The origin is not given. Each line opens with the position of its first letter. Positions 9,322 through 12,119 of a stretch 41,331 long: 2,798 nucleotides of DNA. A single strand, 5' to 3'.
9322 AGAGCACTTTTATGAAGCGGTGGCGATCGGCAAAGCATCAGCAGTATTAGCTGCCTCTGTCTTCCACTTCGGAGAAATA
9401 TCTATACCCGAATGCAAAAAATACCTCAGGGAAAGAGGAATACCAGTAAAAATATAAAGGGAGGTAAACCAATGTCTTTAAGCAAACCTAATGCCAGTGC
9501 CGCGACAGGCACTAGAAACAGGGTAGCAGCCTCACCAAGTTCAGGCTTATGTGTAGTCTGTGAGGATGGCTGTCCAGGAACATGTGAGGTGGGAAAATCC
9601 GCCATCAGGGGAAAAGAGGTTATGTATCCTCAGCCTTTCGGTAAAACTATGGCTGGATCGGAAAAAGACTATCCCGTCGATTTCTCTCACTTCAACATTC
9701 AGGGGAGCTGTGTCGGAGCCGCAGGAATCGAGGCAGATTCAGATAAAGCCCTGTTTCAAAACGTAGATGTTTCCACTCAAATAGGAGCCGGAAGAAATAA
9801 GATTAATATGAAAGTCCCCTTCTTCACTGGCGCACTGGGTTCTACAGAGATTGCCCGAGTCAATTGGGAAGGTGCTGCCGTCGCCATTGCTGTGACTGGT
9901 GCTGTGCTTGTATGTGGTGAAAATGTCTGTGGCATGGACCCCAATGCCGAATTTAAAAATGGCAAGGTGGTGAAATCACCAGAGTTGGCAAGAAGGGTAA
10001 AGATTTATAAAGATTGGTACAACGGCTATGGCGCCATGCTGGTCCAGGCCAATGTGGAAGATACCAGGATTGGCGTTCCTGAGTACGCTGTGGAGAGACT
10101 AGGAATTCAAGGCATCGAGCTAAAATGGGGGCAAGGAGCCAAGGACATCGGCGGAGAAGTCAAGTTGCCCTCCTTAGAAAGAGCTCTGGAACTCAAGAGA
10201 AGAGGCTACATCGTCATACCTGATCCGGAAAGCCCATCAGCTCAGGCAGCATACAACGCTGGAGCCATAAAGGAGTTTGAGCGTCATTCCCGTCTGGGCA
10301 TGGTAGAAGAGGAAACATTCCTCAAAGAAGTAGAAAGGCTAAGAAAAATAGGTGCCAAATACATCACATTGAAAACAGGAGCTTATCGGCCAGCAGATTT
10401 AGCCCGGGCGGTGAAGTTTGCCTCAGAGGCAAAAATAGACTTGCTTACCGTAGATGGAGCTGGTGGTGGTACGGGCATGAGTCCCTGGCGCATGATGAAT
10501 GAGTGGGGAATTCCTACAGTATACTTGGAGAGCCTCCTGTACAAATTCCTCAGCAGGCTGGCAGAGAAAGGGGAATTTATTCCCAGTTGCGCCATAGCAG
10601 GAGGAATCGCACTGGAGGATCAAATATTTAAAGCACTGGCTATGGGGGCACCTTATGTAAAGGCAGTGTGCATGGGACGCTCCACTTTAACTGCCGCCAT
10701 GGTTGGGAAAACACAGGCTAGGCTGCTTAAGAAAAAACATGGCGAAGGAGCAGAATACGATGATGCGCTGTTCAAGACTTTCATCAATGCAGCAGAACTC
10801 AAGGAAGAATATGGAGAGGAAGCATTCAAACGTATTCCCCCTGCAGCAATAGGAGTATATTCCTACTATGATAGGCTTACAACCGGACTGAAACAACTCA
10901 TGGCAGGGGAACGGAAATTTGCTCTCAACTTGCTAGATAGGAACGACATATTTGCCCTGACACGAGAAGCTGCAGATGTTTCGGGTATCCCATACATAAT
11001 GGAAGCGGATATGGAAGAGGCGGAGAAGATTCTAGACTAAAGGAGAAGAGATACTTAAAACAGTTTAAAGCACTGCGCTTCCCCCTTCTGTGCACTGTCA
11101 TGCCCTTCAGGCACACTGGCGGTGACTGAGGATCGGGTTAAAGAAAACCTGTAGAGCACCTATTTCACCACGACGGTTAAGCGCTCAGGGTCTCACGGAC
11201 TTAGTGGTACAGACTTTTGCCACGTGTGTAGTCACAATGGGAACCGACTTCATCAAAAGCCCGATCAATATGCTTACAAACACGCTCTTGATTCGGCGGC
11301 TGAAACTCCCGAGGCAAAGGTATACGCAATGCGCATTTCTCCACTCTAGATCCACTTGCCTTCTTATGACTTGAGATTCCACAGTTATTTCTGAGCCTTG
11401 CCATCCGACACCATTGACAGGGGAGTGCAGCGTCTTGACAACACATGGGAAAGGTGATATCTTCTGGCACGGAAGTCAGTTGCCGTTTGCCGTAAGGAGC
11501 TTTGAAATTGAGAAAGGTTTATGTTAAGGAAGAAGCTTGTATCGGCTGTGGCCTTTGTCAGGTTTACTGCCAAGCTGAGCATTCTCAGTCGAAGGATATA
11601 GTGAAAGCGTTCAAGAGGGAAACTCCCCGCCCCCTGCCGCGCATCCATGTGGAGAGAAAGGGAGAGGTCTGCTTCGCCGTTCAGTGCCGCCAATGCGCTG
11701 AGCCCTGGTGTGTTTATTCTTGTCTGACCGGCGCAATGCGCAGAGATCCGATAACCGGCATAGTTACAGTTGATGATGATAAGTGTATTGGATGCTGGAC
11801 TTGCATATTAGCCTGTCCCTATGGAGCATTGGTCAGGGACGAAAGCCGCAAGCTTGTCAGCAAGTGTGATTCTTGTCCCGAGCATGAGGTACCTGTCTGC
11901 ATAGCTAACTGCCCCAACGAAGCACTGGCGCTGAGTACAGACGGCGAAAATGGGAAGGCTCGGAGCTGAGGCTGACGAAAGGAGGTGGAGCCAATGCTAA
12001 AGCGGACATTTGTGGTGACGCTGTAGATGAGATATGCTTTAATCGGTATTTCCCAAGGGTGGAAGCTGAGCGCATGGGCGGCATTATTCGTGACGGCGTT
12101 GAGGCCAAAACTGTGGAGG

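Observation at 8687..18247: Two hisF-then-FMN-domain gene pairs and a lone hisH interleaved with a split archaeal-type glutamate synthase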

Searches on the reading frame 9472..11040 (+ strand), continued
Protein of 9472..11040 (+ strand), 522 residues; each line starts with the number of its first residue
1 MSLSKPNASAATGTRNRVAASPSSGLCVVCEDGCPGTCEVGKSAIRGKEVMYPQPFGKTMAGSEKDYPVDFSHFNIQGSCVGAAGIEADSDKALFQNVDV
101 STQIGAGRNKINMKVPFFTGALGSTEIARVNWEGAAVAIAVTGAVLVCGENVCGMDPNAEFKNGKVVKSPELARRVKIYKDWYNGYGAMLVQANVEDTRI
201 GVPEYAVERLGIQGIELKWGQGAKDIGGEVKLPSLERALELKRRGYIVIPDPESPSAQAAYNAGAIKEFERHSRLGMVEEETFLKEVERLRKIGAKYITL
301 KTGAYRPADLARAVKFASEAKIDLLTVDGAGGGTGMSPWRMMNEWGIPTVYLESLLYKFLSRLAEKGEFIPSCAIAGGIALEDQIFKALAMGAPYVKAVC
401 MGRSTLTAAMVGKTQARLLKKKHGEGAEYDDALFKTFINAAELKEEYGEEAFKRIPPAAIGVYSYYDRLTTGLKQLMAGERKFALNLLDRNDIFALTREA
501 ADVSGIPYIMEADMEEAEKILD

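Call 26: search_solved_structures(query=window:9472-11040:+, show_alignments=3, max_evalue=0.01)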
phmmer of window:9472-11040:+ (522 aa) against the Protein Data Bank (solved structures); distinct sequences matched with E-value up to 0.01: 3.
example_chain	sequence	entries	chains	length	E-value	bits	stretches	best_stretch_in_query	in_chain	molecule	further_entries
6yqx_A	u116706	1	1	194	9e-06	27.9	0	281-313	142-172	de novo designed TIM barrel DeNovoTIM13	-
7p12_A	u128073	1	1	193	6.7e-05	25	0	281-307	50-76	DeNovoTIM13-SB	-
6wvs_A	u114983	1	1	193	0.00097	21.1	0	280-306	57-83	DeNovoTIM15 hyperstable de novo TIM barrel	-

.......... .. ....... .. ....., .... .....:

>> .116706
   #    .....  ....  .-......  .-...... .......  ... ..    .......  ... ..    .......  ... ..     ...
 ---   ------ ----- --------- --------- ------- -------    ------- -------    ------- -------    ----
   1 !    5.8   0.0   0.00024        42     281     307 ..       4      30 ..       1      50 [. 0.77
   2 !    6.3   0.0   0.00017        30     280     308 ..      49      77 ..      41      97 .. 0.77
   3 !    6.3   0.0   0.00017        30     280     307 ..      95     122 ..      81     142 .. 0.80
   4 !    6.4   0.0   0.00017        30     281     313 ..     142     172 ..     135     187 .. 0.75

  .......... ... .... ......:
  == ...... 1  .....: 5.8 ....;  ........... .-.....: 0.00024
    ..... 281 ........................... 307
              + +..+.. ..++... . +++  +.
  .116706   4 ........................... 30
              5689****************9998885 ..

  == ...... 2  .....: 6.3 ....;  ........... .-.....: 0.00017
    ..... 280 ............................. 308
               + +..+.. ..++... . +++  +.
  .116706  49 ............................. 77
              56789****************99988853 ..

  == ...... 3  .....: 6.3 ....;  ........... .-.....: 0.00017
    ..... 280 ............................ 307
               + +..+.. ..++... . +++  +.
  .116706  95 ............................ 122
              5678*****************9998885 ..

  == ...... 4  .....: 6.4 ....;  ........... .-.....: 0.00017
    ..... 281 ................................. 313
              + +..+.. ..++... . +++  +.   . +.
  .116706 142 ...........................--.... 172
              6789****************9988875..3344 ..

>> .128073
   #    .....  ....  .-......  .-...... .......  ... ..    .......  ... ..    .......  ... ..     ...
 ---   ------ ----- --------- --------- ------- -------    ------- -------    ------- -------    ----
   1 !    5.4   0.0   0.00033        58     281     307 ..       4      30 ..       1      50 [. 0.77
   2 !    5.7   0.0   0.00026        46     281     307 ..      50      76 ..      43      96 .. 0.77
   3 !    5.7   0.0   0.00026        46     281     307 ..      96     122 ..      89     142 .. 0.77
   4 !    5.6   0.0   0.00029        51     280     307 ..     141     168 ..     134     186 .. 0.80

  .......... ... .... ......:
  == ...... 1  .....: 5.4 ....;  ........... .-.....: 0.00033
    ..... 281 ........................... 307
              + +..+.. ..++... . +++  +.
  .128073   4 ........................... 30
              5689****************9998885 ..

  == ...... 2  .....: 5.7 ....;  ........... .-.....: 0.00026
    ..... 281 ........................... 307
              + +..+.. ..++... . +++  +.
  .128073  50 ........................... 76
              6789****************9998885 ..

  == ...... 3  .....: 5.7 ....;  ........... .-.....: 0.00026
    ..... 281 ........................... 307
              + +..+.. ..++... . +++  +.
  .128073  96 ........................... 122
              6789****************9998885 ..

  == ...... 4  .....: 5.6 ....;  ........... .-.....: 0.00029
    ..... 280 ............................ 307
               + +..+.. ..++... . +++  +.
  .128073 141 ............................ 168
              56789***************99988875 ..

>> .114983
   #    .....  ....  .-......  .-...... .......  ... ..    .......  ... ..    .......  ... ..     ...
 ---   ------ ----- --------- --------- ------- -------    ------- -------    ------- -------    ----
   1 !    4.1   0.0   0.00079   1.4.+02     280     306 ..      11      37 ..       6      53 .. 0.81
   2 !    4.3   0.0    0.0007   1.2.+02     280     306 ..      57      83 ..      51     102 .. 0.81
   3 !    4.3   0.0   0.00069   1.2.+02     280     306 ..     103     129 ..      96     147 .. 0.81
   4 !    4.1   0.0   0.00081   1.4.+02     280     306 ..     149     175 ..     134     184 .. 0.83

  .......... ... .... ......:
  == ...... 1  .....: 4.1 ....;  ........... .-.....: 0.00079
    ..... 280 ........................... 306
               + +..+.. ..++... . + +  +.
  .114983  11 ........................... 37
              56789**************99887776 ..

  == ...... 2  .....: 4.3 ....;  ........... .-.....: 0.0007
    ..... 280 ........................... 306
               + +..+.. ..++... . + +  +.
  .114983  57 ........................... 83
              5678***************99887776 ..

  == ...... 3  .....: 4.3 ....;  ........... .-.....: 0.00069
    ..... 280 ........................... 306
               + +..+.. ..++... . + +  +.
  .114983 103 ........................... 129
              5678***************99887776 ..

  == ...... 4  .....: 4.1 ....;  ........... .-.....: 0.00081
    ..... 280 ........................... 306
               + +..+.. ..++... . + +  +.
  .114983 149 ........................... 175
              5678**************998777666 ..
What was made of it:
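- Tried and rejected: A PDB sequence search with FMN1 returned only spurious de novo TIM-barrel hits (call 26).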

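Call 47: search_protein_families(library=pfam, proteins=[L022:249-1175:+, L022:3124-4272:+, L022:4277-7636:+, L022:7374-9224:+, L036:2557-3960:+, L036:5894-6361:+, L036:8080-9492:+, L036:10547-12871:+, L036:1762-2493:+], max_evalue=0.00001)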
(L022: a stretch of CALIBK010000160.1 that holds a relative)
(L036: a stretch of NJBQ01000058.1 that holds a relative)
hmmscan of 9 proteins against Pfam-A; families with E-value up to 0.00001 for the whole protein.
L022:249-1175:+ (308 aa): 1 family
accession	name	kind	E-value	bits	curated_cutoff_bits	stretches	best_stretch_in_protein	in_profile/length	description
PF00294.29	PfkB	-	4.2e-51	174.5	25.8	1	17-297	6-300/302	pfkB family carbohydrate kinase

L022:3124-4272:+ (382 aa): 3 families
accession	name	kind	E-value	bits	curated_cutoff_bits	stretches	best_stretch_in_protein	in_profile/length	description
PF00117.34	GATase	-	5.9e-57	192.9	22.8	1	196-374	1-190/190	Glutamine amidotransferase class-I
PF00988.28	CPSase_sm_chain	-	5.6e-55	185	27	1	9-134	1-126/126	Carbamoyl-phosphate synthase small chain, CPSase domain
PF07722.19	Peptidase_C26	-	1.5e-08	35.2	20.5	0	258-356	100-219/219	Peptidase C26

L022:4277-7636:+ (1119 aa): 10 families
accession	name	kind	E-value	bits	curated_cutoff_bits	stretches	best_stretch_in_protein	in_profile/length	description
PF02786.22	CPSase_L_D2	-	6.9e-116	385.6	19.8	2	128-334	1-210/211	Carbamoyl-phosphate synthase L chain, ATP binding domain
PF25596.1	CPSase_L_D1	-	1.6e-102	338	27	2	585-696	2-117/118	Carbamoyl phosphate synthase preATP-grasp domain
PF02142.27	MGS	-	1.5e-27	96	24.1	1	983-1068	2-94/94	MGS-like domain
PF02787.25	CPSase_L_D3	-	4.7e-24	84.6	26.6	1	438-532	2-79/80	Carbamoyl-phosphate synthetase large chain, oligomerisation domain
PF02222.28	ATP-grasp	-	3.1e-18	66.5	27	1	707-872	2-163/179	ATP-grasp domain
PF07478.18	Dala_Dala_lig_C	-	9e-16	58.4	24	1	721-870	22-174/204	D-ala D-ala ligase C-terminus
PF15632.11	ATPgrasp_Ter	-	4.9e-11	43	29.1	1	834-898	48-111/131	ATP-grasp in the biosynthetic pathway with Ter operon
PF02655.19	ATP-grasp_3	-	6.8e-11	43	23.2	1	700-872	3-157/160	ATP-grasp domain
PF13535.11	ATP-grasp_4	-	1.6e-07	31.5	27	0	163-303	2-151/160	ATP-grasp domain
PF13549.11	ATP-grasp_5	-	1.6e-07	31.4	27.6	0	703-740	14-51/221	ATP-grasp domain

L022:7374-9224:+ (616 aa): 4 families
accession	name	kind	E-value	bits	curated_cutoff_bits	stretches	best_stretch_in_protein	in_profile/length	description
PF00117.34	GATase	-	5.4e-49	166.9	22.8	1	112-291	2-188/190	Glutamine amidotransferase class-I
PF00958.27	GMP_synt_C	-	6.3e-43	145.2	27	1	524-615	1-92/92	GMP synthase C terminal domain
PF07722.19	Peptidase_C26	-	5.2e-10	39.9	20.5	1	171-275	97-219/219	Peptidase C26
PF02540.23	NAD_synthase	-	2.2e-07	30.7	21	0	302-377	5-77/242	NAD synthase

L036:2557-3960:+ (467 aa): 2 families
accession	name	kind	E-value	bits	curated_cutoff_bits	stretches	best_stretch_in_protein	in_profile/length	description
PF00208.27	ELFV_dehydrog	-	2.4e-81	273.4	23.4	1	232-465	1-241/241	Glutamate/Leucine/Phenylalanine/Valine dehydrogenase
PF02812.23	ELFV_dehydrog_N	-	3.6e-56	188.8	25.3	1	86-214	1-129/129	Glu/Leu/Phe/Val dehydrogenase, dimerisation domain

L036:5894-6361:+ (155 aa): 0 families

L036:8080-9492:+ (470 aa): 3 families
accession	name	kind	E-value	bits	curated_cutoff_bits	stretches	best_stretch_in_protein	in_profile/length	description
PF13537.11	GATase_7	-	4.9e-21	75.4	25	1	74-202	1-121/123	Glutamine amidotransferase domain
PF13522.11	GATase_6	-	1.6e-19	70.6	27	1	68-198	10-130/130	Glutamine amidotransferase domain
PF00156.33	Pribosyltran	-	5.8e-06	26.1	26.3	1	268-377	21-122/158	Phosphoribosyl transferase domain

L036:10547-12871:+ (774 aa): 4 families
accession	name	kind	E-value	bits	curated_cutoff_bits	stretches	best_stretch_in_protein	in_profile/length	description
PF03176.21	MMPL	-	9.2e-63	212.6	20.5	2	62-383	4-303/333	MMPL family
PF00873.25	ACR_tran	-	2.3e-15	55.8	28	2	178-379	814-1017/1021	AcrB/AcrD/AcrF family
PF12349.14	Sterol-sensing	-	7.5e-15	55.6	22.3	1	259-383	13-137/153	Sterol-sensing domain of SREBP cleavage-activation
PF02460.24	Patched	-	6.9e-11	42.6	23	1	248-380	24-155/156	Patched SSD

L036:1762-2493:+ (243 aa): 4 families
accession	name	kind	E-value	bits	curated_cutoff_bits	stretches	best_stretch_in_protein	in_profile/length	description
PF13185.12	GAF_2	-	1.2e-21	77.7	28.6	1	37-174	4-136/136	GAF domain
PF03861.19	ANTAR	-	6.7e-20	71.1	27.3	1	186-236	4-54/54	ANTAR domain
PF01590.32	GAF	-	7e-20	72.4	22.4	1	37-173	2-133/133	GAF domain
PF13492.12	GAF_3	-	7.2e-14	52.7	27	1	37-175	2-129/129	GAF domain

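Call 56: predict_structure(alignment_id=A1)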
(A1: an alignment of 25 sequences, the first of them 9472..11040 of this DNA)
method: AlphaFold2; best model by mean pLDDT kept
length: 522 residues; sequences in the alignment: 25
mean_pLDDT: 45.8   pTM: 0.46
mean pLDDT of the five models: 45.8, 45.0, 43.7, 40.7, 33.3
residues with pLDDT >= 90: 2; 70-90: 93; 50-70: 109; < 50: 318
segments of 3 or more residues with pLDDT < 50: 1-144, 152-154, 221-231, 272-276, 304-306, 326-414, 468-522
pLDDT, mean of each block of 10 residues (from residue 1): 21 26 31 29 23 25 21 21 21 23 30 28 25 36 51 62 83 70 55 70 87 71 33 64 60 72 64 51 81 77 53 61 49 28 28 30 26 29 38 36 40 59 80 71 71 58 48 37 33 34 30 35 32
secondary structure, 60 per line:
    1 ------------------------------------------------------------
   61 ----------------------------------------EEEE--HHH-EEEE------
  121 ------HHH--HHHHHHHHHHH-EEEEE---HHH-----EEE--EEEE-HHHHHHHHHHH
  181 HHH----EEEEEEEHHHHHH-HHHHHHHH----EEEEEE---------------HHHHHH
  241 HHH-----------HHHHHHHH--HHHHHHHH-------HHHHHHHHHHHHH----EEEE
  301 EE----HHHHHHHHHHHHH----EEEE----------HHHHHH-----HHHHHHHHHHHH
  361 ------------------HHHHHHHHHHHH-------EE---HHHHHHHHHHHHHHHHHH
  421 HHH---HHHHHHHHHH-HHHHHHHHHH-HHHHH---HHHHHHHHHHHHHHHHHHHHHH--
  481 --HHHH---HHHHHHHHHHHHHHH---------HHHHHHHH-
elements in order: E101-104 E111-114 H132-142 E144-148 E160-162 E165-168 H170-183 E188-194 H195-200 H202-209 E214-219 H235-243 H255-262 H265-272 H280-292 E297-302 H307-319 E324-327 H338-343 H349-360 H379-390 H403-423 H427-436 H438-447 H449-453 H457-478 H483-486 H490-504 H514-521

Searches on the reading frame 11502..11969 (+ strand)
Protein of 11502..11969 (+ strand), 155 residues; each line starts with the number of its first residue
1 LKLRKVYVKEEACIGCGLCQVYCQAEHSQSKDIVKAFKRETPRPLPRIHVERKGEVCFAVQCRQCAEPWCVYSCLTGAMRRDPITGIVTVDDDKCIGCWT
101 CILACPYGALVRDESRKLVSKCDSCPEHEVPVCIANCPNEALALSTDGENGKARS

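Call 3: search_protein_families(library=ncbifam, proteins=[window:11502-11969:+], max_evalue=0.00001)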
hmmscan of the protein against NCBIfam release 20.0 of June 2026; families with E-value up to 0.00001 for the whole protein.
window:11502-11969:+ (155 aa): 28 families (the best 25 are shown)
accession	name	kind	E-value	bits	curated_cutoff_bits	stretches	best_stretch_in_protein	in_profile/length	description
TIGR02951.1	DMSO_dmsB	equivalog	4.8e-25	88.5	214.1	1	6-144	4-150/161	DMSO/selenate family reductase complex B subunit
NF007658.0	PRK10330.1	equivalog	3.4e-23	82.1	260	1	7-143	6-153/181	electron transport protein HydN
NF045766.1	PhenlGlyoxDHPadI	equivalog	2.1e-21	76.2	700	1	7-148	8-139/443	NADH-dependent phenylglyoxylate dehydrogenase subunit beta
NF009408.0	PRK12769.1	equivalog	3e-21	75.2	1003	1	8-147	7-147/659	formate-dependent uric acid utilization protein AegA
NF009451.0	PRK12809.1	equivalog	2.3e-19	69.2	1154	1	11-147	10-139/639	formate-dependent uric acid utilization protein YgfT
TIGR03149.1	cyt_nit_nrfC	equivalog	3.1e-18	66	377.6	1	9-144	44-181/225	cytochrome c nitrite reductase Fe-S protein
NF008134.0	PRK10882.1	equivalog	8.5e-16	57.9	263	1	54-144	105-205/329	hydrogenase 2 operon protein HybA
NF045715.1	sulf_resp_HmcB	equivalog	2.8e-15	56.2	420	1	52-145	97-196/307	sulfate respiration complex iron-sulfur protein HmcB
NF007382.0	PRK09898.1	equivalog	1.2e-13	51.1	213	1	60-144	121-200/208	ferredoxin-like protein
NF041715.1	arsenate_red_ArrB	equivalog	4.3e-13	49.3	450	1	8-111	7-105/233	arsenate respiratory reductase iron-sulfur subunit ArrB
NF038355.1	FDH3_beta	equivalog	1.1e-12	48.4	240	1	5-111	4-102/180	formate dehydrogenase FDH3 subunit beta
NF011569.0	PRK14993.1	equivalog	3.1e-12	46.4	416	1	9-137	49-178/244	tetrathionate reductase subunit TtrB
TIGR01582.1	FDH-beta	equivalog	4.7e-12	45.6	334.7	1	60-147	91-182/283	formate dehydrogenase subunit beta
NF045797.1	DsrO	equivalog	1.2e-11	44.5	200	1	52-109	93-149/235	sulfate reduction electron transfer complex DsrMKJOP subunit DsrO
TIGR03478.1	DMSO_red_II_bet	subfamily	3.5e-10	39.3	480.7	1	61-142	130-215/321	DMSO reductase family type II enzyme, iron-sulfur subunit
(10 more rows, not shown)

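Call 4: search_protein_families(library=pfam, proteins=[window:11502-11969:+], max_evalue=0.00001)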
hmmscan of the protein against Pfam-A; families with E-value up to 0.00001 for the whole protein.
window:11502-11969:+ (155 aa): 9 families
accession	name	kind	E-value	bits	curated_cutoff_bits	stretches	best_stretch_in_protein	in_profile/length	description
PF13247.11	Fer4_11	-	1.3e-15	57.8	26.2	1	58-144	6-97/100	4Fe-4S dicluster domain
PF13187.11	Fer4_9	-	3.5e-12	46.6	27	1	61-109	1-51/52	4Fe-4S dicluster domain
PF12837.12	Fer4_6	-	2.9e-10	40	25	1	87-110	1-24/24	4Fe-4S binding domain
PF12838.12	Fer4_7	-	3e-10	40.9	27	0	61-109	1-52/52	4Fe-4S dicluster domain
PF00037.32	Fer4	-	3.3e-10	39.8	21.1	1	88-110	1-23/24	4Fe-4S binding domain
PF12797.12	Fer4_2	-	4.3e-08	33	24.5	0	5-24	2-21/22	4Fe-4S binding domain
PF13237.11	Fer4_10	-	2.1e-06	28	25.5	1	88-138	2-53/53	4Fe-4S dicluster domain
PF14697.11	Fer4_21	-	3.5e-06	27.5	35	0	89-142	2-57/59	4Fe-4S dicluster domain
PF12800.12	Fer4_4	-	7.4e-06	26.3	24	0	93-108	2-17/17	4Fe-4S binding domain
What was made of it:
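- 11502..11969 (+): HydN/DmsB-like poly-[4Fe-4S] protein, first gene of the split-GOGAT operon. PF13247 (call 4).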
